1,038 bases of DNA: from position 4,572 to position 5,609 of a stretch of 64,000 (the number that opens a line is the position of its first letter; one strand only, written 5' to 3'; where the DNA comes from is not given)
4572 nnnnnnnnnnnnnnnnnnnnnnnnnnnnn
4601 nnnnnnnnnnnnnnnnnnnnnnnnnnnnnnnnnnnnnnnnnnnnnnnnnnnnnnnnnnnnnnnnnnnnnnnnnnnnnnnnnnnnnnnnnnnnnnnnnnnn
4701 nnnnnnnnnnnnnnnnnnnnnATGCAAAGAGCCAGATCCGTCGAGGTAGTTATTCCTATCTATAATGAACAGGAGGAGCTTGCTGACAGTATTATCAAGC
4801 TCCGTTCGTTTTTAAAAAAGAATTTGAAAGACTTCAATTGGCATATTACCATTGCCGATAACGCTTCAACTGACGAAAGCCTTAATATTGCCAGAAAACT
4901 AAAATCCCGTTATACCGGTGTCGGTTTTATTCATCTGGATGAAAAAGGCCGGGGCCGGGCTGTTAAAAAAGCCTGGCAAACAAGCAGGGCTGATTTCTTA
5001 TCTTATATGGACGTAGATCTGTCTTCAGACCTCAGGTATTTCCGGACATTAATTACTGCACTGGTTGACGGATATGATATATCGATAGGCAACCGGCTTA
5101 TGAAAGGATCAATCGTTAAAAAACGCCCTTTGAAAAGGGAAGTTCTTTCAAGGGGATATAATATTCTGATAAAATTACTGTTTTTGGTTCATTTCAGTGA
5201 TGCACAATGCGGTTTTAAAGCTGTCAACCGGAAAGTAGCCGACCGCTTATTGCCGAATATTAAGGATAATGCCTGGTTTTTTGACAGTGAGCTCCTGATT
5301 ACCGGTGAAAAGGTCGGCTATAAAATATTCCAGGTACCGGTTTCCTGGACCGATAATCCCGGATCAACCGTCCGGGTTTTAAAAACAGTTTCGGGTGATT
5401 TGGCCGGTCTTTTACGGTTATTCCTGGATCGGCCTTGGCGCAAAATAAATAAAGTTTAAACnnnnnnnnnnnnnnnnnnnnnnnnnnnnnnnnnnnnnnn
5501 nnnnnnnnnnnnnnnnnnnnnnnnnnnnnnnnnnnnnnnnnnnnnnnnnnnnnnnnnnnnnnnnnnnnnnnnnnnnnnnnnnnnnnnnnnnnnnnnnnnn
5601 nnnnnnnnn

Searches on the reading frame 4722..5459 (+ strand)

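Call 15: search_protein_families(library=pfam, proteins=[window:4722-5459:+], max_evalue=0.01)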
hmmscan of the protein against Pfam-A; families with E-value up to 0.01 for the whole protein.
window:4722-5459:+ (245 aa): 2 families
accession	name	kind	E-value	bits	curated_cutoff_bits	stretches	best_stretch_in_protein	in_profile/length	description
PF00535.33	Glycos_transf_2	-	2.7e-22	79.9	23.3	1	9-176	2-167/168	Glycosyl transferase family 2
PF10111.15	Glyco_tranf_2_2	-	0.0086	16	27.3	0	9-100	2-92/276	Glycosyltransferase like family 2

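Call 32: search_protein_families(library=ncbifam, proteins=[window:4722-5459:+], max_evalue=0.001)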
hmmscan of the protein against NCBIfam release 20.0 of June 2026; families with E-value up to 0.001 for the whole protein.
window:4722-5459:+ (245 aa): 15 families
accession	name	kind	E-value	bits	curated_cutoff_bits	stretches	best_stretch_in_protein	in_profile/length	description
TIGR04182.1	glyco_TIGR04182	equivalog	1.5e-13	50.8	325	1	7-221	2-202/293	S-layer glycoprotein N-glycosyltransferase AglJ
NF047588.1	GlcsyltransPgfSStrep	equivalog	6.9e-11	41.9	500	1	7-177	3-168/308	glycosyltransferase PgfS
NF007482.0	PRK10073.1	equivalog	1.2e-10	40.9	423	1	2-124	3-121/334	glycosyltransferase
NF041391.1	DPhHxTase_Halo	equivalog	7.1e-10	38.2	375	1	39-217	24-191/213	dolichyl-phosphate hexose transferase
NF038302.1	EPS_HpsE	equivalog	2e-09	36.9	300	1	8-102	4-99/307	hormogonium polysaccharide biosynthesis glycosyltransferase HpsE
TIGR03937.1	PgaC_IcaA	equivalog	6.1e-09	35.3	422.3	1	3-115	43-151/407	poly-beta-1,6-N-acetyl-D-glucosamine synthase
NF007986.1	PRK10714.1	equivalog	1.1e-08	34.5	529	1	4-177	5-173/316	undecaprenyl-phosphate 4-deoxy-4-formamido-L-arabinose transferase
TIGR03111.1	glyc2_xrt_Gpos1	hypoth_equivalog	3.8e-08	32.5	363.95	1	6-151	50-189/439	TIGR03111 family XrtG-associated glycosyltransferase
NF058614.1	PPMAGASynPpgS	equivalog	4.7e-08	32.7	370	1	7-207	2-194/226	polyprenyl-phospho-N-acetylgalactosaminyl synthase PpgS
TIGR04283.1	glyco_like_mftF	equivalog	6.4e-08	32.4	182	1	9-114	3-97/221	TIGR04283 family arsenosugar biosynthesis glycosyltransferase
NF010496.0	PRK13915.1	equivalog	9.1e-08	31.5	262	1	3-121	29-149/307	glucosyl-3-phosphoglycerate synthase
NF050050.1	ProtGlycPglI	equivalog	7.8e-07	28.7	500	1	7-137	4-131/306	GalNAc(5)-diNAcBac-PP-undecaprenol beta-1,3-glucosyltransferase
NF053739.1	GlytfEpsEBac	equivalog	1.6e-06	27.3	450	1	7-66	3-57/265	glycosyltransferase EpsE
TIGR03965.1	mycofact_glyco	equivalog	9e-06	24.8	280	1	3-118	72-183/467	mycofactocin biosynthesis glycosyltransferase MftF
NF047683.1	TeichurnBiosyTuaG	equivalog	9.1e-06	25.5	400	1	3-99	4-96/252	teichuronic acid biosynthesis protein TuaG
